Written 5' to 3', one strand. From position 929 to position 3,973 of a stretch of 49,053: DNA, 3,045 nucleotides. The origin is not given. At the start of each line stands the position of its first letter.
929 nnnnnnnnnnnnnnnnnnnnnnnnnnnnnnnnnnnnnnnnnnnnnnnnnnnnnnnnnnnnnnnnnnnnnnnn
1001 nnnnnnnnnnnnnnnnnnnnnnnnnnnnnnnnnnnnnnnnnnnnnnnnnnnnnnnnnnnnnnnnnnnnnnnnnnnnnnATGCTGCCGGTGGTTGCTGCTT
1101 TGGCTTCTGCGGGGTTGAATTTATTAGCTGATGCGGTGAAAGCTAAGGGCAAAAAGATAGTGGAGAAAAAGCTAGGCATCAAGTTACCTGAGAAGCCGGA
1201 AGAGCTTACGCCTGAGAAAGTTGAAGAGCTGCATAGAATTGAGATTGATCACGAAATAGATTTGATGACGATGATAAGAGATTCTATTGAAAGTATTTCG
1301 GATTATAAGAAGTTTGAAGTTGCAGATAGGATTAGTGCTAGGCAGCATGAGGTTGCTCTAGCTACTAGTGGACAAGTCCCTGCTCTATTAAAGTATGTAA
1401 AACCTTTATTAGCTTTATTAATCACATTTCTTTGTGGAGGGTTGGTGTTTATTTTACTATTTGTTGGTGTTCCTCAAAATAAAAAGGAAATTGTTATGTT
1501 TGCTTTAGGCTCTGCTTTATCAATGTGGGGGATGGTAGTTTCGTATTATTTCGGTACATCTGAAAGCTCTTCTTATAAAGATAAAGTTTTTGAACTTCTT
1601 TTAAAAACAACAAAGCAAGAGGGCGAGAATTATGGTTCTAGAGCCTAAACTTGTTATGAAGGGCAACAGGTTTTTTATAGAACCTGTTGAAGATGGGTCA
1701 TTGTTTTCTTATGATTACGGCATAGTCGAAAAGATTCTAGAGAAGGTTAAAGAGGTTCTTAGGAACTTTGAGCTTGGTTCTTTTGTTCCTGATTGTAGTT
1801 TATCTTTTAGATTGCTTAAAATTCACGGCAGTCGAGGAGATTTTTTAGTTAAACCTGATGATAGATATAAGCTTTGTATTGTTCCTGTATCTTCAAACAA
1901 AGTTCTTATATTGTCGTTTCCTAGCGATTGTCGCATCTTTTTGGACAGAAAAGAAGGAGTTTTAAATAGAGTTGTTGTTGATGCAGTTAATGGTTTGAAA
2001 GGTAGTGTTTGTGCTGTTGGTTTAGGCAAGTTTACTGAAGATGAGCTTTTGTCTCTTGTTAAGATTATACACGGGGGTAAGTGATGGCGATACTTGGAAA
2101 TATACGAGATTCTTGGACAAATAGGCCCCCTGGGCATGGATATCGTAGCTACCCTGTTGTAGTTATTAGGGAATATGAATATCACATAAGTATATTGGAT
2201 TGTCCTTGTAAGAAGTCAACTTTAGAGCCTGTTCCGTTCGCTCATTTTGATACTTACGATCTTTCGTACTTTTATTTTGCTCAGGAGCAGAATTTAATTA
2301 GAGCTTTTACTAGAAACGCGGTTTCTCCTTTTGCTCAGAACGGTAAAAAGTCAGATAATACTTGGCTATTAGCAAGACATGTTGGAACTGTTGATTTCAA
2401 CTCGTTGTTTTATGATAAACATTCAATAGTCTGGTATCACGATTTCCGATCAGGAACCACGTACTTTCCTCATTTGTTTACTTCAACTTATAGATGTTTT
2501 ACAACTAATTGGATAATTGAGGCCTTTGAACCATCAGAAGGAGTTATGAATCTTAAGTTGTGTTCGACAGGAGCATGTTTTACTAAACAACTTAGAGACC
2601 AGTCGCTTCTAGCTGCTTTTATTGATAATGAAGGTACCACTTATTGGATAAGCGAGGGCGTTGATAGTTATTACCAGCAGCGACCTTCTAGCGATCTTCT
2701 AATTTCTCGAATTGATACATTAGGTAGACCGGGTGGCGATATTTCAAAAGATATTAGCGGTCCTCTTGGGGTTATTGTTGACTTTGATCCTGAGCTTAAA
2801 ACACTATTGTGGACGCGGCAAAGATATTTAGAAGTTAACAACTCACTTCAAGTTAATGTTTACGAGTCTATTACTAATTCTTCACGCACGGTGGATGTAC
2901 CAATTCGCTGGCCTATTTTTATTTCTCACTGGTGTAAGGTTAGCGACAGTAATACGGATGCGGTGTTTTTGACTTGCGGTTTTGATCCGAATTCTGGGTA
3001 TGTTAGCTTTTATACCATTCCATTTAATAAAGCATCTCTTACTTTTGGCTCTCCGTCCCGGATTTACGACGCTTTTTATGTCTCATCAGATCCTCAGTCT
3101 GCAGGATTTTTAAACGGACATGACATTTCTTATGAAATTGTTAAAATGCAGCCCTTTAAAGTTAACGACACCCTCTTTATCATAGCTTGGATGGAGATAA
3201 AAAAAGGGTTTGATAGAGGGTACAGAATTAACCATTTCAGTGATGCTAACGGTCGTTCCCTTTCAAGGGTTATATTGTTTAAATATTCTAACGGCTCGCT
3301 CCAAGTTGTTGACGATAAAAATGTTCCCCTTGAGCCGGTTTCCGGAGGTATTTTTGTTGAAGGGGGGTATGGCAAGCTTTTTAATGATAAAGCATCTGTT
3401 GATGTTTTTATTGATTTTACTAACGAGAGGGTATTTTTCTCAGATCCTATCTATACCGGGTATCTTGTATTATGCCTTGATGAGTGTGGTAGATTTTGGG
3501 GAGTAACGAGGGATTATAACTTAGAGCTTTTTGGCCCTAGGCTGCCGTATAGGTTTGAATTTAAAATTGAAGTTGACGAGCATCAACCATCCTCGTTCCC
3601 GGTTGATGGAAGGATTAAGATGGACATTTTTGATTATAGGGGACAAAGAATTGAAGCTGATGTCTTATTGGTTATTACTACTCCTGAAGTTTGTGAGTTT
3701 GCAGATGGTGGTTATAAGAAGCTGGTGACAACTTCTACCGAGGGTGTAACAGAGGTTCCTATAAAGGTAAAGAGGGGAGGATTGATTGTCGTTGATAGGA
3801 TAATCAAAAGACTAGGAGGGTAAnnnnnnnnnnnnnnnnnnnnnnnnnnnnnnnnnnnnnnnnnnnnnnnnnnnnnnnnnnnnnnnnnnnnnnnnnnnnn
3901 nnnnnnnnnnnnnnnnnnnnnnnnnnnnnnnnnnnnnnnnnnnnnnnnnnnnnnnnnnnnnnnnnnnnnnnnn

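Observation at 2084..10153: Five-member paralog family of 525-621-aa proteins ending in a bacterial Ig-like domain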

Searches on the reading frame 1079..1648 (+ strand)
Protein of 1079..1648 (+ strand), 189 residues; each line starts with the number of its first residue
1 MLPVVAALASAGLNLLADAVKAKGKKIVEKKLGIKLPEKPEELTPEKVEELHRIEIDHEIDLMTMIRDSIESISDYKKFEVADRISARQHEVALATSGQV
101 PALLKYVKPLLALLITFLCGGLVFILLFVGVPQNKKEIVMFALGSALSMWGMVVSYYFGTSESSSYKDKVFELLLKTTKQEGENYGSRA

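Call 16: search_protein_families(library=pfam, proteins=[window:1079-1648:+], max_evalue=0.01)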
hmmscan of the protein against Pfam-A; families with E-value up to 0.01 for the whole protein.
window:1079-1648:+ (189 aa): 0 families

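Call 82: find_related_loci(query=A7, collection=metagenome_contigs, flank=10000)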
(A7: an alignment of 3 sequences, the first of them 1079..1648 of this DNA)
Query A7 (189 aa) in metagenome_contigs; peptide patterns used: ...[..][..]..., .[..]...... (x = any residue, [..] = any of these).
600 stretches matched a pattern (row limit reached: there are more); 93 encode a relative of the query (tblastn E <= 1e-3); the best 80 are kept; 80 distinct loci.
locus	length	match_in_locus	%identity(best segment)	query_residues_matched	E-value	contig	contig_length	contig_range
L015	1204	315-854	61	1-180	9e-79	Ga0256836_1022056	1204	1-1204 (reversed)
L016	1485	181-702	34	1-176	5e-25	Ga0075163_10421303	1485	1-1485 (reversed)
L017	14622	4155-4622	36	1-159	2e-16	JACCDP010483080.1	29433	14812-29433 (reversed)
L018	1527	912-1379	32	1-159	2e-16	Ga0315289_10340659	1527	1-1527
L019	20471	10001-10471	34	1-160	5e-16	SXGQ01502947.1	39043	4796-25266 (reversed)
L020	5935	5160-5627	32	1-159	6e-16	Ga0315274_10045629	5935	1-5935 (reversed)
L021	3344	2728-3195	32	1-159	6e-16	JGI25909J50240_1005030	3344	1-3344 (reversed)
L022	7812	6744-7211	32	1-159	9e-16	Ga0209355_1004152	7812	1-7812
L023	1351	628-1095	32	1-159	6e-16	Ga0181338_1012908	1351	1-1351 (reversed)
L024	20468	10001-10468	32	1-159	9e-16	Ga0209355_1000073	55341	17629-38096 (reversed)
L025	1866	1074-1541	31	1-159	7e-16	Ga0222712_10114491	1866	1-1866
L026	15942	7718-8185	32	1-159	1e-15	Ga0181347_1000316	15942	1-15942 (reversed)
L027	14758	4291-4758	32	1-159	2e-15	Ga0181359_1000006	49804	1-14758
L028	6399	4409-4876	32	1-159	1e-15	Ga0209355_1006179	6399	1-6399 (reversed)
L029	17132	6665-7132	32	1-159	1e-15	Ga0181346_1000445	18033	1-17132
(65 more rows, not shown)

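Call 97: search_protein_families(library=phrogs, proteins=[window:1079-1648:+], max_evalue=0.01)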
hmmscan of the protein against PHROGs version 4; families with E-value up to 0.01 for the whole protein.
window:1079-1648:+ (189 aa): 4 families
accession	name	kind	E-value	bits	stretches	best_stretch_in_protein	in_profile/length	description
phrog_9990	-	unknown function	1.2e-09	39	1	111-169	10-68/72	-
phrog_1544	-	unknown function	3.3e-08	34.5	1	32-169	49-190/200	-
phrog_38564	-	unknown function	0.00016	22.8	1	111-161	15-65/75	-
phrog_13256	-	unknown function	0.009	16.8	1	147-167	37-57/62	-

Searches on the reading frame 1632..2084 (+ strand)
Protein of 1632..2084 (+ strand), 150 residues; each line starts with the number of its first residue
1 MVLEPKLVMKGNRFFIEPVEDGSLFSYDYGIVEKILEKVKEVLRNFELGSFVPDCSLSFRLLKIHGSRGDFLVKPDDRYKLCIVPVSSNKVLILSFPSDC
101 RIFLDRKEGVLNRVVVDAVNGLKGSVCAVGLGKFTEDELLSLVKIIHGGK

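Call 16: search_protein_families(library=pfam, proteins=[window:1632-2084:+], max_evalue=0.01)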
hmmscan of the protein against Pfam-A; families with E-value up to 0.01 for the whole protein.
window:1632-2084:+ (150 aa): 0 families

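Call 97: search_protein_families(library=phrogs, proteins=[window:1632-2084:+], max_evalue=0.01)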
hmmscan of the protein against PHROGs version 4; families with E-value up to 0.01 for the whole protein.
window:1632-2084:+ (150 aa): 0 families

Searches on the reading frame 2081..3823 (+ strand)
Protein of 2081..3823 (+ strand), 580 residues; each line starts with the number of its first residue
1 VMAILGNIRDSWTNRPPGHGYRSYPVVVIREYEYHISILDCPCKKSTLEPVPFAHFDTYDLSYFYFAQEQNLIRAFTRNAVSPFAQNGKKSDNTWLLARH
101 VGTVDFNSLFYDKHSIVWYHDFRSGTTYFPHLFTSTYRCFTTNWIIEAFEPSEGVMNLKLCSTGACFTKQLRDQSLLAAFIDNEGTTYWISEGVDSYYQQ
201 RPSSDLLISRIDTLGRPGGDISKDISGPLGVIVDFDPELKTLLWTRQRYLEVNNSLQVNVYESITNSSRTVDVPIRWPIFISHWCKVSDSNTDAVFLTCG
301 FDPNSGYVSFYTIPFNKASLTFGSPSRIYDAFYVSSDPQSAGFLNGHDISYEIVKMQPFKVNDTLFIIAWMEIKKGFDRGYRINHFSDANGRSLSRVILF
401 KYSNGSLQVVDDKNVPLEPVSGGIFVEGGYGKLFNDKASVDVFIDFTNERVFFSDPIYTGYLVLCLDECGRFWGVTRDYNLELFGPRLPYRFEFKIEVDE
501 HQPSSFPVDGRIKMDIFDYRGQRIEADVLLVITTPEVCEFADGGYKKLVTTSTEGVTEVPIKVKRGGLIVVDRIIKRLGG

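Call 5: search_protein_families(library=pfam, proteins=[window:2081-3823:+], max_evalue=1)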
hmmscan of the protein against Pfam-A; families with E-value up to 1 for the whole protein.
window:2081-3823:+ (580 aa): 1 family
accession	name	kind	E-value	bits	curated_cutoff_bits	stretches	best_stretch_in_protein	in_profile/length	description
PF09178.16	MGTA_C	-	0.14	12.9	27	0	344-361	30-47/50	4-alpha-glucanotransferase, C-terminal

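Call 6: search_protein_families(library=phrogs, proteins=[window:2081-3823:+], max_evalue=0.1)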
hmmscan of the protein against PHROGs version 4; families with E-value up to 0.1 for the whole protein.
window:2081-3823:+ (580 aa): 1 family
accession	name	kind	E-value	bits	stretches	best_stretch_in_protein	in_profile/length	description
phrog_20698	-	unknown function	0.00026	20.7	1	501-572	488-558/561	-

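Call 13: find_homologous_proteins(query=A1, max_evalue=0.001)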
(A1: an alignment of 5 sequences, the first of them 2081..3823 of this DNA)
Query A1 (5 sequences) (580 aa, profile of the alignment): 1 proteins with E <= 0.001 among 5227 candidates.
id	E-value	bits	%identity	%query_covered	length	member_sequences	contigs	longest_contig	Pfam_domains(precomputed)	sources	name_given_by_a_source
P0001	2.1e-169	583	100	93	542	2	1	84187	-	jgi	jgi:hypothetical protein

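Call 14: find_encoding_contigs(protein=P0001, flank=10000, max_places=6)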
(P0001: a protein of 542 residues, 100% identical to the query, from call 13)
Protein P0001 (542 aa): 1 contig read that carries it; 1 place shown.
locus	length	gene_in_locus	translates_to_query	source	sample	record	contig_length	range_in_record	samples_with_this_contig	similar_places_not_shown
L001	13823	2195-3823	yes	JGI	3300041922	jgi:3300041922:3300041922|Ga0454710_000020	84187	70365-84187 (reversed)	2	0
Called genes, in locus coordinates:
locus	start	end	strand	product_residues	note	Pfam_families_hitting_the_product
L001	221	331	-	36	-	-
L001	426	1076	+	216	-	PF01464:SLT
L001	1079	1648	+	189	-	-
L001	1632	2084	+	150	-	-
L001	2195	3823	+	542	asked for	-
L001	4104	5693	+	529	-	-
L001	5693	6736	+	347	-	-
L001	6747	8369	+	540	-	-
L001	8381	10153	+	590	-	-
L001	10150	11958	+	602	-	-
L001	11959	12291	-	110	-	-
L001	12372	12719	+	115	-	-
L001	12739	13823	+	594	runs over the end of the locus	-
